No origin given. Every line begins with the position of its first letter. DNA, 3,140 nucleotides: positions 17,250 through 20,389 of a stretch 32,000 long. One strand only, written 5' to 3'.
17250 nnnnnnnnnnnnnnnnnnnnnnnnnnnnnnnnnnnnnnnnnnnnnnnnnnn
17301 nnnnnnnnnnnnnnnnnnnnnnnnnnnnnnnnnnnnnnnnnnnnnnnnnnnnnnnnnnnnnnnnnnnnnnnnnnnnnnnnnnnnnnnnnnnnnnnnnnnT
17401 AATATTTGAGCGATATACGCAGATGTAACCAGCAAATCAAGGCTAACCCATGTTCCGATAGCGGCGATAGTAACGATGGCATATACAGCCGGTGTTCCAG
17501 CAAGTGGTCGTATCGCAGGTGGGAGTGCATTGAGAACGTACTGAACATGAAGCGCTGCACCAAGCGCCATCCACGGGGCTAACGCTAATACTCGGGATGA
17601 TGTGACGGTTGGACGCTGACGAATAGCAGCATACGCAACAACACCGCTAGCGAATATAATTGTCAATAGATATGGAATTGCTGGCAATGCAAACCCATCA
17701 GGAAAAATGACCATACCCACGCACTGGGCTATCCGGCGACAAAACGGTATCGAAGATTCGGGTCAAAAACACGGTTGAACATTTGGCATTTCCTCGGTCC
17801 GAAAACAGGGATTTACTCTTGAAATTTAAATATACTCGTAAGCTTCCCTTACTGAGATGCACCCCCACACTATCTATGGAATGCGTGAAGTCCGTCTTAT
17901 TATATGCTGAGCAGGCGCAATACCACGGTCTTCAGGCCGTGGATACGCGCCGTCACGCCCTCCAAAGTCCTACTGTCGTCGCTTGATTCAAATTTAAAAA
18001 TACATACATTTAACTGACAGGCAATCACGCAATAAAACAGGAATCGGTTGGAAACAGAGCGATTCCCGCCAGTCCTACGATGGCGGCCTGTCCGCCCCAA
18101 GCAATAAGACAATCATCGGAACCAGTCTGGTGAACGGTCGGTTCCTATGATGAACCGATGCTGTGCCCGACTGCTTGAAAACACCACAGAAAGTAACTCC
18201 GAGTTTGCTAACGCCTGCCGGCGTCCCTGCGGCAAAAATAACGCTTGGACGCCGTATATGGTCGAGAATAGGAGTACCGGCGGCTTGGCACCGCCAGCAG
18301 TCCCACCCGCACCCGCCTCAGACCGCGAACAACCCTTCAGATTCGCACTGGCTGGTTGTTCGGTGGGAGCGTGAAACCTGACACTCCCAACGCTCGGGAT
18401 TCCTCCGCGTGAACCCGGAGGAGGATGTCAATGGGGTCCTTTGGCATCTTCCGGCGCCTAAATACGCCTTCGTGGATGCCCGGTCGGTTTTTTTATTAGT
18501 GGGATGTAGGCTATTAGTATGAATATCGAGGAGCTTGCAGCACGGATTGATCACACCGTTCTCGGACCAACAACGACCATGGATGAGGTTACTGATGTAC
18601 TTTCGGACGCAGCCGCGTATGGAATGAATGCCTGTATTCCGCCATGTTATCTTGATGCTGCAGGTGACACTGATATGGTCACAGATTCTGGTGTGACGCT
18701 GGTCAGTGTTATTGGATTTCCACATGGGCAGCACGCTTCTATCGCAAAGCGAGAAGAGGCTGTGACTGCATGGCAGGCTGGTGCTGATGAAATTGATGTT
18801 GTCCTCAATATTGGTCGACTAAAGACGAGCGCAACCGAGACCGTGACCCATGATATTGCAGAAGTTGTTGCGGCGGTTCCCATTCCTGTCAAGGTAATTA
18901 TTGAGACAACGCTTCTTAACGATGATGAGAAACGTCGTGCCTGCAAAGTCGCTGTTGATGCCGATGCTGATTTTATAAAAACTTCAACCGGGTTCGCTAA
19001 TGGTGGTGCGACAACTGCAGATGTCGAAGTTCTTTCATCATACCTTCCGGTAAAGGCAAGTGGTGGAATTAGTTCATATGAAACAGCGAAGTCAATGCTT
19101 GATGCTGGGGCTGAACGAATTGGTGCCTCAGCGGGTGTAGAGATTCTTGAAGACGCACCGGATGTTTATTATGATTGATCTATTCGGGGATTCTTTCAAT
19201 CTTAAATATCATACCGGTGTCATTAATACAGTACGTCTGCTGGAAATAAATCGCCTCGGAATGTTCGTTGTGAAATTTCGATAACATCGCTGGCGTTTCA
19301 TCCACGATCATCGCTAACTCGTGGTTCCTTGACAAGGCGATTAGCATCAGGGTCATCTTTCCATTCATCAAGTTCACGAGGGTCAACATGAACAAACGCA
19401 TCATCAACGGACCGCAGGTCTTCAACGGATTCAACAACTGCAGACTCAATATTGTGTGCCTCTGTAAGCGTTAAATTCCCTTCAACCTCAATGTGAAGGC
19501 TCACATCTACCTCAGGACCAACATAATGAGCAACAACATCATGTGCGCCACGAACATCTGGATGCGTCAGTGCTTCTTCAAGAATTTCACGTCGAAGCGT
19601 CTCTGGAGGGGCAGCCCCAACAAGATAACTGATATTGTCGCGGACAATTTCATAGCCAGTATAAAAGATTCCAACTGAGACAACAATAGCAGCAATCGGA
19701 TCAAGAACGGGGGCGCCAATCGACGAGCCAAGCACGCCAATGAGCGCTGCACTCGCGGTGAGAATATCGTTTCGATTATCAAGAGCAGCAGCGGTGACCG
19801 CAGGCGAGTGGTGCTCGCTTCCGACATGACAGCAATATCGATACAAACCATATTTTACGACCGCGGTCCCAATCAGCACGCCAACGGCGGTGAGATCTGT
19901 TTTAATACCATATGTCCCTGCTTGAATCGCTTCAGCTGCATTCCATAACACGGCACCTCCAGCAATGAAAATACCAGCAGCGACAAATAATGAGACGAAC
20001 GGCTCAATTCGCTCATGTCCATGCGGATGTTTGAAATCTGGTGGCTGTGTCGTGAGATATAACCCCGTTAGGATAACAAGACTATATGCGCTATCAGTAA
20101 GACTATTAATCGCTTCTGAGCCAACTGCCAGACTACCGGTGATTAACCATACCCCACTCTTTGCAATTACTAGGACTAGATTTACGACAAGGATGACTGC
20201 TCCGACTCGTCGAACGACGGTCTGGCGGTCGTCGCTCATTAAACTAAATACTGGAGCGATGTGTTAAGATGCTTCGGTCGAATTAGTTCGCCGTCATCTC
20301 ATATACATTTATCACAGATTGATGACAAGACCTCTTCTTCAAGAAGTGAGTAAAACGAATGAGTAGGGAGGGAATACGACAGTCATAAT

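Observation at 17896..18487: Longest repeat copy carries a roughly 340-nt GC-rich, hairpin-dense module ending at the deoC promoter; possibly an unannotated structured RNA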

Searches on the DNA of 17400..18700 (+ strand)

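Call 4: search_rna_families(source=window, start=17400, end=18700, threshold=evalue, max_evalue=10, show_alignments=3)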
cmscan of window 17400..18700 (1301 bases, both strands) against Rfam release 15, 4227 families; matches with E-value up to 10: 3.
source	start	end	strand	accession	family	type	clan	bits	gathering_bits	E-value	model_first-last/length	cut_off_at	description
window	18191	18422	+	RF02656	sot0042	Gene; sRNA;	-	37.3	88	7.7e-08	1-174/174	no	Sense overlapping transcript RNA 0042 (sot)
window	17593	17625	+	RF01124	sR36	Gene; snRNA; snoRNA; CD-box;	-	13.1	55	2.2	1-55/55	no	Small nucleolar RNA sR36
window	18143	18204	+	RF01145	sR14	Gene; snRNA; snoRNA; CD-box;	-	10.9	38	6.2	1-54/54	no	Small nucleolar RNA sR14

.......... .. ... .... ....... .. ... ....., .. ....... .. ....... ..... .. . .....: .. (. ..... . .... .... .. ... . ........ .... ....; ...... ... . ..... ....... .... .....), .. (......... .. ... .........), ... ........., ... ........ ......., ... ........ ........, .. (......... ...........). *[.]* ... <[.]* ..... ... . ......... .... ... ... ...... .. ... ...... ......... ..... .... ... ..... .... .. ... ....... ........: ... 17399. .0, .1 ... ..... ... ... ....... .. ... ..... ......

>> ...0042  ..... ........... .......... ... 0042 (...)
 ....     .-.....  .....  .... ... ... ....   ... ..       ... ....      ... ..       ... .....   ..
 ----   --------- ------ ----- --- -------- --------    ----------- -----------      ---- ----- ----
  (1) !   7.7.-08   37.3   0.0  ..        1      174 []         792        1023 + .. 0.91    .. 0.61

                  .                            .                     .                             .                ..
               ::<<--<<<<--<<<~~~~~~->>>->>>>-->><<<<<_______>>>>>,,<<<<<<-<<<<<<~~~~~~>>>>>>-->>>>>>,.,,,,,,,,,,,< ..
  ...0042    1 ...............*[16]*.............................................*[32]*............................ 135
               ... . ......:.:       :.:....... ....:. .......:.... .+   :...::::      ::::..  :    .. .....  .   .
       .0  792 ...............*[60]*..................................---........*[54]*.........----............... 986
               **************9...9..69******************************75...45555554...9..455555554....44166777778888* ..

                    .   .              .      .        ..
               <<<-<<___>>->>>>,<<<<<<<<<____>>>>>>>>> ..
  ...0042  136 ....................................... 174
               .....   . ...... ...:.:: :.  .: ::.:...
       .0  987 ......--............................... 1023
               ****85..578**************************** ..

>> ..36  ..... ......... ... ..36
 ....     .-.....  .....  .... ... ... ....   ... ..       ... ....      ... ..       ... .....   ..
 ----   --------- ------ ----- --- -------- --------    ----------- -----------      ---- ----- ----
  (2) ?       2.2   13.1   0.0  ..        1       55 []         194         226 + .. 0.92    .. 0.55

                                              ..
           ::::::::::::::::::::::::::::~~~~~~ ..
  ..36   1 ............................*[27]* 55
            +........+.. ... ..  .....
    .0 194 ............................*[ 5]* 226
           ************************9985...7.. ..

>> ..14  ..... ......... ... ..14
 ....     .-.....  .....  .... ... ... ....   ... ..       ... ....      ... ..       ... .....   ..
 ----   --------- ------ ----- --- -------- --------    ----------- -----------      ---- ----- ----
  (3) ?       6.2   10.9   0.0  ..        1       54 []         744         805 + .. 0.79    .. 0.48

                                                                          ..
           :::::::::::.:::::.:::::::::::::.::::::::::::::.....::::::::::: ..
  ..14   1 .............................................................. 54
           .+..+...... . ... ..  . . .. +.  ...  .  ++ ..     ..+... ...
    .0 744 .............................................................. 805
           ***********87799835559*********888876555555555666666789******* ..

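Call 64: search_dna_similar(query=window:17900-18431:+, collection=plasmids, mode=distant, max_rows=25)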
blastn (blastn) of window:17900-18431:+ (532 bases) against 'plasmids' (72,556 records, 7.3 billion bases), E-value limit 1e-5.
Records with a match: 62; places in all: 138; records where one place covers at least 80% of the query: 7.
Best place of each record, by identity: 95-99% 3; 90-95% 10; 80-90% 25; 60-80% 24.
By first word of the organism name: Haloarcula 7; Natrinema 6; Natribaculum 5; Natronorubrum 4; Haladaptatus 4; Halomicrobium 3; Halogeometricum 2; Halobacterium 2; Halorubrum 2; Haloplanus 2; and 21 more.
By predicted mobility (MOB-suite, as given by PLSDB): non-mobilizable 62.
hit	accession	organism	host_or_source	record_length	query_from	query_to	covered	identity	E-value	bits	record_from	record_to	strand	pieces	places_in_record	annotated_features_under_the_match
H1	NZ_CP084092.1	Halomicrobium urmianum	cell culture,salt lake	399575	1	532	100%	74.7%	1e-84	321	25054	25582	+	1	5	none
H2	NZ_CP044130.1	Halomicrobium sp. LC1Hm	-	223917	1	532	100%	71.2%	2e-49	203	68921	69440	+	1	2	none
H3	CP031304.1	Natrinema thermotolerans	Cell culture,Korean salt-fermented food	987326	1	532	100%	70.2%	4e-46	193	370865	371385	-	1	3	moaA: GTP 3',8-cyclase MoaA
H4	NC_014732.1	Halogeometricum borinquense DSM 11551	-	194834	1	532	100%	69.3%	4e-40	172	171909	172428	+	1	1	none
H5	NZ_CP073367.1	Haloarcula sinaiiensis ATCC 33800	cell culture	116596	4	532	99%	69.3%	3e-35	157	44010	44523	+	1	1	none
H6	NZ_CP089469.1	Halobacterium noricense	cell culture,sediment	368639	7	532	99%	69.6%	5e-39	168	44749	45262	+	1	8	helix-turn-helix domain-containing protein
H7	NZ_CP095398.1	Natribaculum luteum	cell culture,brine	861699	100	532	81%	77.5%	1e-83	317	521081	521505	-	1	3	none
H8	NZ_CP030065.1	Halorubrum sp. PV6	salt water,water sample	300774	110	532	80%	78.8%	1e-90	341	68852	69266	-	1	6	none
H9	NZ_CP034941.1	Halorubrum ezzemoulense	Cell Culture,Hypersaline Lake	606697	110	532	80%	78.6%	2e-89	336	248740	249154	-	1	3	none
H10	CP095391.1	Natribaculum breve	cell culture,saline soil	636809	136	532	75%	80.5%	2e-88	334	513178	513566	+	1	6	none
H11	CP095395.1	Natribaculum longum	cell culture,saline soil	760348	136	532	75%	80.2%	2e-87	329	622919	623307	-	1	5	none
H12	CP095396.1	Natribaculum longum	cell culture,saline soil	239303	140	532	74%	79.9%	3e-92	345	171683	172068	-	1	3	record has no annotation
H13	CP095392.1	Natribaculum breve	cell culture,saline soil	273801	140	532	74%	79.9%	3e-92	345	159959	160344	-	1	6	record has no annotation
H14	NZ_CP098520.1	Haloplanus sp. HW8-1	cell culture,salt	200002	140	532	74%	79.2%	8e-87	328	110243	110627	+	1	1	hypothetical protein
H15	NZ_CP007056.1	Halostagnicola larsenii XH-48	-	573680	140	532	74%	72.9%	2e-49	204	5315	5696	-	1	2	none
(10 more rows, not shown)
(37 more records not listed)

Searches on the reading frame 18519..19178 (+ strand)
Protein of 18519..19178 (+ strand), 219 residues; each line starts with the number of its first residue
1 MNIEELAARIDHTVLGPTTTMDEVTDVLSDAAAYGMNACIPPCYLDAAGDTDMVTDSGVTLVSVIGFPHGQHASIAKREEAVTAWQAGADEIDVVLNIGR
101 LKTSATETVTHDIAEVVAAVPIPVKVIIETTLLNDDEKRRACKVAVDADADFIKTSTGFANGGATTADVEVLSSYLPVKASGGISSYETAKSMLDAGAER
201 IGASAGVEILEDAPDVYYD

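Call 81: search_protein_families(library=pfam, proteins=[window:18519-19178:+], max_evalue=0.001)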
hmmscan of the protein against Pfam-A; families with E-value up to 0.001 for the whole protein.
window:18519-19178:+ (219 aa): 1 family
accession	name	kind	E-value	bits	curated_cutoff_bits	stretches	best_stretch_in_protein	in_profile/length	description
PF01791.15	DeoC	-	1.4e-08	35.1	23.8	1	64-207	59-220/229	DeoC/LacD family aldolase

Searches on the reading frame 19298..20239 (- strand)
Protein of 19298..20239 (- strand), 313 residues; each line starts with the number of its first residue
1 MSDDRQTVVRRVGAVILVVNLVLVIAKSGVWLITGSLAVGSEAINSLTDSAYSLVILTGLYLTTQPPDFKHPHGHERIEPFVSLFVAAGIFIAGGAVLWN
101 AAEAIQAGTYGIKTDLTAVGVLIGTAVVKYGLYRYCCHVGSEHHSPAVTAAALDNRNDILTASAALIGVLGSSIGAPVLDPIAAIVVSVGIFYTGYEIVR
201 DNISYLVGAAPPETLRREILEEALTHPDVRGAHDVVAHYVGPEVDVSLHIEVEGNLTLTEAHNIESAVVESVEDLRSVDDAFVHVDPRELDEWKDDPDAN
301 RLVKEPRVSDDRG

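Call 81: search_protein_families(library=pfam, proteins=[window:19298-20239:-], max_evalue=0.001)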
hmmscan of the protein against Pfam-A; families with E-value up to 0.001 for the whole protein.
window:19298-20239:- (313 aa): 2 families
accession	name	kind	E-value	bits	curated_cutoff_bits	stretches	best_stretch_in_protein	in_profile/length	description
PF01545.26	Cation_efflux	-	9.7e-45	153.2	26.6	1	15-207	3-198/198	Cation efflux family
PF16916.11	ZT_dimer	-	2e-13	50.6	26.7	1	211-287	1-77/78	Dimerisation domain of Zinc Transporter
